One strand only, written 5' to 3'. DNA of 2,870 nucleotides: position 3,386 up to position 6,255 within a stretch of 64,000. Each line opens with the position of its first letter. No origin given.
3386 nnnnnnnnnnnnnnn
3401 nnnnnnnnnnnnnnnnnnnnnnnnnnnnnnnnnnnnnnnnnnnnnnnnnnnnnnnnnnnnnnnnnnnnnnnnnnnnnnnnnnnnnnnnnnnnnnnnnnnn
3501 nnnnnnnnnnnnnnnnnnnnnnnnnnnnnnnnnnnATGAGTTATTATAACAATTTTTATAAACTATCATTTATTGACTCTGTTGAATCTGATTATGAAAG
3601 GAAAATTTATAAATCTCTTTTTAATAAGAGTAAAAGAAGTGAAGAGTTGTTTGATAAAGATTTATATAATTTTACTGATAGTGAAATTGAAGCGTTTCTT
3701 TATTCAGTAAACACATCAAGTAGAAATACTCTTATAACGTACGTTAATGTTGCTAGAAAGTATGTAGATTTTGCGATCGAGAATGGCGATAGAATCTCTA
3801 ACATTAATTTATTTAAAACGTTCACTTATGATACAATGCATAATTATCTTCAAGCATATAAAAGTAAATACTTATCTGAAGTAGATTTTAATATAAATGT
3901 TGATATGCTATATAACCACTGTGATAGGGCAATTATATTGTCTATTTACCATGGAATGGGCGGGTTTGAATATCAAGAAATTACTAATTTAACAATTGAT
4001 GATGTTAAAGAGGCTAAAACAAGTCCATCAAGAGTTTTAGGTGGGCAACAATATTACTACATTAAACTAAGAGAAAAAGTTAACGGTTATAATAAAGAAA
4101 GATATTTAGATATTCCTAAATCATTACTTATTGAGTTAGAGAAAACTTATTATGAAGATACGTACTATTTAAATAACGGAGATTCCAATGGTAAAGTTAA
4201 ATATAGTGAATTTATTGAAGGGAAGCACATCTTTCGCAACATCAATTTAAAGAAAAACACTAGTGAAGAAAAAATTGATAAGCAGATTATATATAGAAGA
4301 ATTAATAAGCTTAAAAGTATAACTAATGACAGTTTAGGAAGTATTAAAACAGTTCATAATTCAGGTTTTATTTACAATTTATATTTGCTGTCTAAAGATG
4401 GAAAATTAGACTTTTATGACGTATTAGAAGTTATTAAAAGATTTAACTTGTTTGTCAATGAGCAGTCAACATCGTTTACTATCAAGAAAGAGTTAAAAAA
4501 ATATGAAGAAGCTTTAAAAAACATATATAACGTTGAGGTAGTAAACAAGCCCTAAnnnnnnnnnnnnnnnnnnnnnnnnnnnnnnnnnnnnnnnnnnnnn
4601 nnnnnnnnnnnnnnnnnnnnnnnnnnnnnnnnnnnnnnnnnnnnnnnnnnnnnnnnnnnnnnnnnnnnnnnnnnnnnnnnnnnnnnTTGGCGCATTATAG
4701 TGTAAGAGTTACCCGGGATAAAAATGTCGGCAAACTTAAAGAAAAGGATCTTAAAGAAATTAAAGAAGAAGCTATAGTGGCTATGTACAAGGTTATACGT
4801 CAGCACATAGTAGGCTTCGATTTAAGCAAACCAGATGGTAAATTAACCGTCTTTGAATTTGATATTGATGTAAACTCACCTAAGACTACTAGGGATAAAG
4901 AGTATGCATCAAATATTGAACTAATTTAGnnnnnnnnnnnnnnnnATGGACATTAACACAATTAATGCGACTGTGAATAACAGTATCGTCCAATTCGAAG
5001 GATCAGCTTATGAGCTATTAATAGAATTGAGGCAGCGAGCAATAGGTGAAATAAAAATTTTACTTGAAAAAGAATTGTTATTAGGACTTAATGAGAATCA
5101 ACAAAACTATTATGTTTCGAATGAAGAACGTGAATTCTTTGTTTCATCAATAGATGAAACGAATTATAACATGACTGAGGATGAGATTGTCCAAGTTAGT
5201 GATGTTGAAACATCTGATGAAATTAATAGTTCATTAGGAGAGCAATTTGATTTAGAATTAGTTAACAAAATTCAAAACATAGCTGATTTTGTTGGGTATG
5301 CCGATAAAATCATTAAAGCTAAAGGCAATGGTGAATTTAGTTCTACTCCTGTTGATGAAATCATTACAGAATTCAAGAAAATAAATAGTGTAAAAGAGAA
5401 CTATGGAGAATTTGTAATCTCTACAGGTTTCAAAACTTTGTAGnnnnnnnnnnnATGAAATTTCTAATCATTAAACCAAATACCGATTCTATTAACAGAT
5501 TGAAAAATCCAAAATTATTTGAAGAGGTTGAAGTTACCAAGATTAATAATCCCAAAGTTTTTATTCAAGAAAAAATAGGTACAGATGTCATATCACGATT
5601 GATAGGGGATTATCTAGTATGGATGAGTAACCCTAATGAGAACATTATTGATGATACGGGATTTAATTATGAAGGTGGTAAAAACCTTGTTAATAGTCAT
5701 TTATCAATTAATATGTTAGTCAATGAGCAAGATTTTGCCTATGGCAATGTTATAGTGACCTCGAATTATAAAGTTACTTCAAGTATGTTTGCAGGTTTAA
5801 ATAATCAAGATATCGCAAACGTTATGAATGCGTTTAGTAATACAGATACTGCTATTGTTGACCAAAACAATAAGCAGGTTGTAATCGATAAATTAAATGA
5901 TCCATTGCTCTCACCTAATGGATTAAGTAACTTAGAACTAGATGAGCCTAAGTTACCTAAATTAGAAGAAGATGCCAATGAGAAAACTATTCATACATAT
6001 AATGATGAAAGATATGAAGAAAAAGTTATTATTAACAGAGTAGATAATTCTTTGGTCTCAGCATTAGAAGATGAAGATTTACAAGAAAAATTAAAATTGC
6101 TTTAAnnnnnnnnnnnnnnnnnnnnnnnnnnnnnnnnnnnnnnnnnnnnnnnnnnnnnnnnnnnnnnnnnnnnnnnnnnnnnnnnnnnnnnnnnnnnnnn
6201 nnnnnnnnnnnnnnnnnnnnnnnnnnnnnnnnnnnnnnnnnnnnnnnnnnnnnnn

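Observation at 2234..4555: Two-gene module next to the phage recombinase: a DGQHR-like (DndB/ParB-fold) protein plus a catalytically degenerate integrase-like protein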

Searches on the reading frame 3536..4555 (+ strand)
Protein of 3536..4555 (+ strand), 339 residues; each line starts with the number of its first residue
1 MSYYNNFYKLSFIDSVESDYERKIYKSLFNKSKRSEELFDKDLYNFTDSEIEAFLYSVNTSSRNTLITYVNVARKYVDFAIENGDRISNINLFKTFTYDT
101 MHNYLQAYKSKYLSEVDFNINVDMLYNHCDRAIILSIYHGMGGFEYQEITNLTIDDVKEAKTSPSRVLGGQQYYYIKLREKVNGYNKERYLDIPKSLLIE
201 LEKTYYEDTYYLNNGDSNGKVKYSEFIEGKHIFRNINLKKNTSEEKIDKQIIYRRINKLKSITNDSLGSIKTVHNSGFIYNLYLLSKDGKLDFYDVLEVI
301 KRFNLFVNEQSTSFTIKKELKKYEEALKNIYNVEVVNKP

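Call 3: search_protein_families(library=pfam, proteins=[window:3536-4555:+], max_evalue=1)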
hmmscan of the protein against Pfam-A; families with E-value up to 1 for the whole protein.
window:3536-4555:+ (339 aa): 2 families
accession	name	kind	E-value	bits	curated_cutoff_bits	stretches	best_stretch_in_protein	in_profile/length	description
PF22822.1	MrpR_N_CB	-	8.1e-19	68.5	27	1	3-82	1-79/79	MrpR, N-terminal core-binding domain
PF02340.21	PRRSV_Env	-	0.24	11.7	27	0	107-159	35-84/206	PRRSV putative envelope protein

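Call 4: search_protein_families(library=phrogs, proteins=[window:3536-4555:+], max_evalue=0.1)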
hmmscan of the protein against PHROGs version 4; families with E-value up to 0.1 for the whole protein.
window:3536-4555:+ (339 aa): 2 families
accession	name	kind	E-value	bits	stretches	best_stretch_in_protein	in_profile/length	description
phrog_5830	-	integration and excision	4.3e-68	230.9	1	1-333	1-317/318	integrase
phrog_27263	-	unknown function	0.058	14.9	1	171-209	62-100/113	-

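Call 5: search_solved_structures(query=window:3536-4555:+, max_evalue=1, show_alignments=2)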
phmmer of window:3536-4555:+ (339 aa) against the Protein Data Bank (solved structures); distinct sequences matched with E-value up to 1: 4.
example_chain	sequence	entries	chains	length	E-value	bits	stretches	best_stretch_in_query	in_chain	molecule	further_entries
9rd5_H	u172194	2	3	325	3.8e-24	88.8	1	3-312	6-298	Core-binding (CB) domain-containing protein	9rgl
8bjv_A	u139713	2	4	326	8.3e-12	48.3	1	3-314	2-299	SPbeta prophage-derived uncharacterized protein YopR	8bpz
8a0a_A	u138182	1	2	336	9.5e-12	48.1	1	5-314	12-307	Bacillus subtilis SPbeta prophage master regulator MrpR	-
8bj6_A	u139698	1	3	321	1.1e-11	47.9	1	3-313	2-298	SPbeta prophage-derived uncharacterized protein YopR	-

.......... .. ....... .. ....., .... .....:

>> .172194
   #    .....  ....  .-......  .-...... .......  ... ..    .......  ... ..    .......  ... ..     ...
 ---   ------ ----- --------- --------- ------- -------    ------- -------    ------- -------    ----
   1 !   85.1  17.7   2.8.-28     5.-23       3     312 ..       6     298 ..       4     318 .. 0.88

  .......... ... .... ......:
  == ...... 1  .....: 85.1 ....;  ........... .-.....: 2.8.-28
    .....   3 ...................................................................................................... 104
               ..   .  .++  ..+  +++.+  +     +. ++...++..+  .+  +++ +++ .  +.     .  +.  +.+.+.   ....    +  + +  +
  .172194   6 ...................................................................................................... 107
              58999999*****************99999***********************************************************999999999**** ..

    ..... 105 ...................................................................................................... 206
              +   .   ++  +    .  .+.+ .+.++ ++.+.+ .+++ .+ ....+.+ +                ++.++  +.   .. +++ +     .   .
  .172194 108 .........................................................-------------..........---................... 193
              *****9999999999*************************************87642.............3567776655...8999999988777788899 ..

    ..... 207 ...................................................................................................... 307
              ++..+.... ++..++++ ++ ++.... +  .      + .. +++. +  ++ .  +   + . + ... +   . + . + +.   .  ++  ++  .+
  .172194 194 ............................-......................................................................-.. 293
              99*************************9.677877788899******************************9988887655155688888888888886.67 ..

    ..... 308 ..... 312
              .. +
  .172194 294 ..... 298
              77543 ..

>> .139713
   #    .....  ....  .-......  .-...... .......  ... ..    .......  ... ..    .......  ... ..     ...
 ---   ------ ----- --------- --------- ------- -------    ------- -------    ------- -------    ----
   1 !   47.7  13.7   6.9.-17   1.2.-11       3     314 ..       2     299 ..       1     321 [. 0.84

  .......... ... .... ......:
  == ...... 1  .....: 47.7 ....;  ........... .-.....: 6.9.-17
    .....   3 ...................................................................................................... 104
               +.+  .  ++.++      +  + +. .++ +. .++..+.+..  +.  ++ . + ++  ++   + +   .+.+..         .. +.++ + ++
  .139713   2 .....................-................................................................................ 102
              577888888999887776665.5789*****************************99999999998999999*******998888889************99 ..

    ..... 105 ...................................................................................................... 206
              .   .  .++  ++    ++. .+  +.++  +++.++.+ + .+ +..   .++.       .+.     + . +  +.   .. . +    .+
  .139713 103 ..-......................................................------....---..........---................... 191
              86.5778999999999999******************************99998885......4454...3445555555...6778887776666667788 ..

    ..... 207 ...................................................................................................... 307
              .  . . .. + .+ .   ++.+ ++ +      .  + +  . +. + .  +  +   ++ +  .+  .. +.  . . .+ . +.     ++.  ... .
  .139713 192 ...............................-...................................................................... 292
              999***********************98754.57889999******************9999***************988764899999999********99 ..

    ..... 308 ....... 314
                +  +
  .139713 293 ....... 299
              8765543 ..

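Call 7: search_protein_families(library=ncbifam, proteins=[window:3536-4555:+], max_evalue=1)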
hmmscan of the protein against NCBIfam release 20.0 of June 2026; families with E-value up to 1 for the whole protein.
window:3536-4555:+ (339 aa): 1 family
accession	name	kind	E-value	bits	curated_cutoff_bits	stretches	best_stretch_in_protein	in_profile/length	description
NF003022.0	PRK03887.1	equivalog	0.028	14.3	164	1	13-75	57-119/175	methylated-DNA--protein-cysteine methyltransferase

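Call 8: search_protein_families(library=padloc, proteins=[window:3536-4555:+], max_evalue=1)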
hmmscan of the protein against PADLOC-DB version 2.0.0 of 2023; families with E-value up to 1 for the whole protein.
window:3536-4555:+ (339 aa): 0 families

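Call 49: search_dna_similar(query=window:3536-4555:+, collection=phages, mode=protein, max_rows=60, max_evalue=0.001)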
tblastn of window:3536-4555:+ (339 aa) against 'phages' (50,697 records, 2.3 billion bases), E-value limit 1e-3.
Records with a match: 74; places in all: 74; records where one place covers at least 80% of the query: 70.
Best place of each record, by identity: <60% 74.
By first word of the organism name: Bacillus 57; Mammaliicoccus 4; Staphylococcus 4; Clostridium 3; Geobacillus 2; Brevibacillus 2; Psychrobacillus 1; Alicyclobacillus 1.
By host as written in the record: Bacillus subtilis BEST7003 11; Bacillus anthracis Sterne 8; Bacillus anthracis 7; Bacillus subtilis 7; Bacillus cereus 6; Bacillus subtilis subsp. subtilis str. 168 5; - 3; Bacillus subtilis Delta6 3; and 19 more.
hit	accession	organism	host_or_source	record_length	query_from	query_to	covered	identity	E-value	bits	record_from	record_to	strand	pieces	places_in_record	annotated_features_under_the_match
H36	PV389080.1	Mammaliicoccus phage phi127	Mammaliicoccus sciuri Dog127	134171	3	334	98%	41.2%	1e-51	228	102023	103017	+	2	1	integrase (x2)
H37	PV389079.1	Mammaliicoccus phage phi116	Mammaliicoccus sciuri Dog116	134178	3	334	98%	41.2%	6e-62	219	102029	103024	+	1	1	integrase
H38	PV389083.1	Mammaliicoccus phage phi6255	Mammaliicoccus sciuri IVB6255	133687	3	334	98%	41.2%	2e-60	214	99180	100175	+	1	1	integrase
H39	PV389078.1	Mammaliicoccus phage phi36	Mammaliicoccus sciuri Dog036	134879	1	334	93%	43.3%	5e-53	233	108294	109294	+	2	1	integrase (x2)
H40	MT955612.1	Staphylococcus phage SPbeta-like 2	Staphylococcus haemolyticus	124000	1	315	93%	40.3%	2e-61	218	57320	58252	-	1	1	hypothetical protein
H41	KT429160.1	Staphylococcus phage SPbeta-like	Staphylococcus epidermidis 36-1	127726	1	315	93%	40.3%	2e-61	218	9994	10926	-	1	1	hypothetical protein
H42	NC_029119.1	Staphylococcus phage SPbeta-like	Staphylococcus epidermidis 36-1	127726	1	315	93%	40.3%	2e-61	218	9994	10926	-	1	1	integrase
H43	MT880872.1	Staphylococcus phage PhiSepi-HH3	Staphylococcus epidermidis HD21-2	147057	1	315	93%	40.3%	2e-61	218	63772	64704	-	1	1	hypothetical protein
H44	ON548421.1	Bacillus phage vB_BanS-Thrax5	Bacillus anthracis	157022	23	305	83%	28.6%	9e-15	81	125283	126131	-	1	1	site-specific tyrosine recombinase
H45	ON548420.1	Bacillus phage vB_BanS-Thrax4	Bacillus anthracis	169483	23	305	83%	28.5%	5e-17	88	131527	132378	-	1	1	site-specific tyrosine recombinase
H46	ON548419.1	Bacillus phage vB_BanS-Thrax3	Bacillus anthracis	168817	25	305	83%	28.4%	1e-12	75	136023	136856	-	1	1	site-specific tyrosine recombinase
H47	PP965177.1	Bacillus phage KoopaTroopa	Bacillus thuringiensis serovar kurstaki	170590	23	305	83%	28.1%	3e-17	89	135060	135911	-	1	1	integrase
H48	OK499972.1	Bacillus phage vB_BanS_Chewbecca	Bacillus anthracis Sterne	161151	23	305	83%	28.1%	4e-17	88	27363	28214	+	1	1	hypothetical protein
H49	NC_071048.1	Bacillus phage vB_BanS_Chewbecca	Bacillus anthracis Sterne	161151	23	305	83%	28.1%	4e-17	88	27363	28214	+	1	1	integrase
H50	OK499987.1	Bacillus phage vB_BanS_MrDarsey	Bacillus anthracis Sterne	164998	23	305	83%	28.1%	4e-17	88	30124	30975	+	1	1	DNA breaking-rejoining enzyme/site-specific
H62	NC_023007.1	Bacillus phage vB_BanS-Tsamsa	Bacillus anthracis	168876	23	305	83%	27.8%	2e-17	89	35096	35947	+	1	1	integrase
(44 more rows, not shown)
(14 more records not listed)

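Call 50: get_annotated_region(hit=H62, flank=4500)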
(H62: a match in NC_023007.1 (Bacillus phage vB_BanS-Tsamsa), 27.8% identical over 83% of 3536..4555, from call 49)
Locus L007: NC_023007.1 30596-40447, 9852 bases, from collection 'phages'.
description: Bacillus phage vB_BanS-Tsamsa, complete genome.
organism: Bacillus phage vB_BanS-Tsamsa (NCBI taxid 1308863)
taxonomy: Viruses; Duplodnaviria; Heunggongvirae; Uroviricota; Caudoviricetes; Joanripponvirinae; Tsamsavirus; Tsamsavirus tsamsa
host: Bacillus anthracis; source: -; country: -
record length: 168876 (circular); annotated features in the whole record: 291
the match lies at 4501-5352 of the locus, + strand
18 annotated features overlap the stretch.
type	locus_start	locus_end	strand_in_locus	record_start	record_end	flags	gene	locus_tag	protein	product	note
CDS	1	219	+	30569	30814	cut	-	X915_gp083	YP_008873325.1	hypothetical protein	gp83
CDS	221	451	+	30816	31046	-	-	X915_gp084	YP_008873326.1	hypothetical protein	gp84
CDS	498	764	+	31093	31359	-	-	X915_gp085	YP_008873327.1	hypothetical protein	gp85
CDS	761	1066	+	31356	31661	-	-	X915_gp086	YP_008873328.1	hypothetical protein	gp86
CDS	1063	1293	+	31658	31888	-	-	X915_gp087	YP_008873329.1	hypothetical protein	gp87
CDS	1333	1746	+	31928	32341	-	-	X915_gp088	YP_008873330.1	hypothetical protein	gp88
CDS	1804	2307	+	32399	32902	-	-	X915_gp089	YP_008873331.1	hypothetical protein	gp89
CDS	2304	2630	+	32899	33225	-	-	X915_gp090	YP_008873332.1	hypothetical protein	gp90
CDS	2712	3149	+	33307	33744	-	-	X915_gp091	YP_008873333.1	hypothetical protein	gp91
CDS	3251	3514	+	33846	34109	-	-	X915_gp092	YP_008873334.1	HTH DNA binding protein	gp92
CDS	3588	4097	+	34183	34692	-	-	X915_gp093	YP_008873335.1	hypothetical protein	gp93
CDS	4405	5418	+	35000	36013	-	-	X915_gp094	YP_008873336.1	integrase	gp94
CDS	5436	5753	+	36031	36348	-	-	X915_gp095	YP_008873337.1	hypothetical protein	gp95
CDS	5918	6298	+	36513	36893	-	-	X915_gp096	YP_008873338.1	hypothetical protein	gp96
CDS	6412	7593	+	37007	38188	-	-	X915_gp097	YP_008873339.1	hypothetical protein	gp97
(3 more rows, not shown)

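Call 88: search_protein_families(library=pfam, proteins=[L007:4405-5418:+], max_evalue=0.1)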
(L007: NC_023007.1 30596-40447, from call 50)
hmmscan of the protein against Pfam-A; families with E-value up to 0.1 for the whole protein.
L007:4405-5418:+ (337 aa): 6 families
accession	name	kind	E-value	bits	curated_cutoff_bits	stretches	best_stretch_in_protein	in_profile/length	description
PF22822.1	MrpR_N_CB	-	5.9e-26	91.4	27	1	16-92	3-79/79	MrpR, N-terminal core-binding domain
PF22823.1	MrpR_C_cat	-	4.8e-16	59.5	27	1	119-297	1-165/213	MrpR, C-terminal catalytic domain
PF13102.12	Phage_int_SAM_5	-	0.004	17.9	22.3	1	51-102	44-94/98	Phage integrase SAM-like domain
PF13495.12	Phage_int_SAM_4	-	0.021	15.7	27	0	72-116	15-53/85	Phage integrase, N-terminal SAM-like domain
PF00589.27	Phage_integrase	-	0.065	13.4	27.1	0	145-214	30-90/172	Phage integrase family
PF15205.11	PLAC9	-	0.088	13.8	27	0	248-287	10-49/74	Placenta-specific protein 9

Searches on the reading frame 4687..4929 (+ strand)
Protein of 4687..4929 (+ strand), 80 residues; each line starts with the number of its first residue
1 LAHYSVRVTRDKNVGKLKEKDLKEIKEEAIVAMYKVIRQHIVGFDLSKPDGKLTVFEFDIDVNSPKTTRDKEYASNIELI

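Call 3: search_protein_families(library=pfam, proteins=[window:4687-4929:+], max_evalue=1)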
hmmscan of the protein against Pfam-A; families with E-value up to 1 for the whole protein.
window:4687-4929:+ (80 aa): 0 families

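Call 4: search_protein_families(library=phrogs, proteins=[window:4687-4929:+], max_evalue=0.1)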
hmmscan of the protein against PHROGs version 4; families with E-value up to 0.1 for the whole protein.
window:4687-4929:+ (80 aa): 1 family
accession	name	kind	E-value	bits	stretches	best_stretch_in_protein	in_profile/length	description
phrog_9925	-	unknown function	1.3e-18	68.1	1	1-78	16-93/97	-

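Call 102: search_solved_structures(query=window:4687-4929:+, max_evalue=10)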
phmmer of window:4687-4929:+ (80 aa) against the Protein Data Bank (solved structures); distinct sequences matched with E-value up to 10: 4.
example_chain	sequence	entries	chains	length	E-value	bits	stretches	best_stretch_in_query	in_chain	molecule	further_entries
8cmp_A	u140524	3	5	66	0.61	14.1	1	9-62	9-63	CBFD_NFYB_HMF domain-containing protein | Transcription factor CBF/NF-Y/archaeal histone domain-containing protein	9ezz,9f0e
8fvx_A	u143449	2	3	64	0.65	13.9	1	10-62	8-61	CBFD_NFYB_HMF domain-containing protein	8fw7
6iai_A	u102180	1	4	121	1.4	12.9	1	5-31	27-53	Protein of uncharacterized function (DUF1076)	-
3rxz_A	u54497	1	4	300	1.6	12.7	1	46-75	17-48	Polysaccharide deacetylase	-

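Call 106: predict_structure(protein=window:4687-4929:+)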
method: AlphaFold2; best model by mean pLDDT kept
length: 80 residues; sequences in the alignment: 1
mean_pLDDT: 45.6   pTM: 0.30
mean pLDDT of the five models: 45.6, 41.1, 37.3, 35.8, 35.2
residues with pLDDT >= 90: 0; 70-90: 0; 50-70: 25; < 50: 55
segments of 3 or more residues with pLDDT < 50: 1-15, 41-80
pLDDT, mean of each block of 10 residues (from residue 1): 39 51 58 55 44 42 41 35
secondary structure, 60 per line:
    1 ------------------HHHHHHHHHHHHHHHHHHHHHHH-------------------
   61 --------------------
elements in order: H19-41

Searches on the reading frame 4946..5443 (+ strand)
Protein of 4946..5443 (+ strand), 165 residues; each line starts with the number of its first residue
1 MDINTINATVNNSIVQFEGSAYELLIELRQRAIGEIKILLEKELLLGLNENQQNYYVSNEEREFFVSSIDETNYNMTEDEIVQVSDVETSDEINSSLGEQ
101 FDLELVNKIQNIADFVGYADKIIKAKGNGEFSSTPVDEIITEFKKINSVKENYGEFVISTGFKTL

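Call 3: search_protein_families(library=pfam, proteins=[window:4946-5443:+], max_evalue=1)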
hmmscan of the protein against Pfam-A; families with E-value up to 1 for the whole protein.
window:4946-5443:+ (165 aa): 1 family
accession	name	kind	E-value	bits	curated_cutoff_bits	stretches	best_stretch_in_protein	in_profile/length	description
PF07461.18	NADase_NGA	-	0.026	14.7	30.5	1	32-89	23-79/200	NAD glycohydrolase catalytic domain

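Call 4: search_protein_families(library=phrogs, proteins=[window:4946-5443:+], max_evalue=0.1)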
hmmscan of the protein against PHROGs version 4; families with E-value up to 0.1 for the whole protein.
window:4946-5443:+ (165 aa): 2 families
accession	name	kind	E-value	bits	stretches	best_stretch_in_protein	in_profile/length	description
phrog_9433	-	unknown function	1.5e-12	48.9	1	1-159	1-158/162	-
phrog_33799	-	moron, auxiliary metabolic gene and host takeover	0.0047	17.1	1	73-146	122-194/285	membrane protein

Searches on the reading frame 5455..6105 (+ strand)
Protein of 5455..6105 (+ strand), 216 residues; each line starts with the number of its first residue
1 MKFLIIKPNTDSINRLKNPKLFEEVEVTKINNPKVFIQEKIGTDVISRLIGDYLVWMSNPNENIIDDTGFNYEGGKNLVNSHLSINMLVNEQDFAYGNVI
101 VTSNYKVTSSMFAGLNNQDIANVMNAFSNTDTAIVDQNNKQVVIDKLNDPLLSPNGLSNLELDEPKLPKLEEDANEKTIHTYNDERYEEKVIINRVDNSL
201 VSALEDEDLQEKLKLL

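Call 3: search_protein_families(library=pfam, proteins=[window:5455-6105:+], max_evalue=1)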
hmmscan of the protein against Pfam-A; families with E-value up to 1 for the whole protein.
window:5455-6105:+ (216 aa): 1 family
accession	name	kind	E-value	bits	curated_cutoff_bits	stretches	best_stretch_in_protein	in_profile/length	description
PF13840.12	ACT_7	-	0.19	12.1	27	1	102-148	18-64/65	ACT domain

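Call 4: search_protein_families(library=phrogs, proteins=[window:5455-6105:+], max_evalue=0.1)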
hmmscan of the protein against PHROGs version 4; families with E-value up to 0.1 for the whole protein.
window:5455-6105:+ (216 aa): 2 families
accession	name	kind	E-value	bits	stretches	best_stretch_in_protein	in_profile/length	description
phrog_9524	-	unknown function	1.6e-19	71.3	1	1-187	1-189/226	-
phrog_13627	-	unknown function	0.039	15.2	0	124-146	12-35/55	-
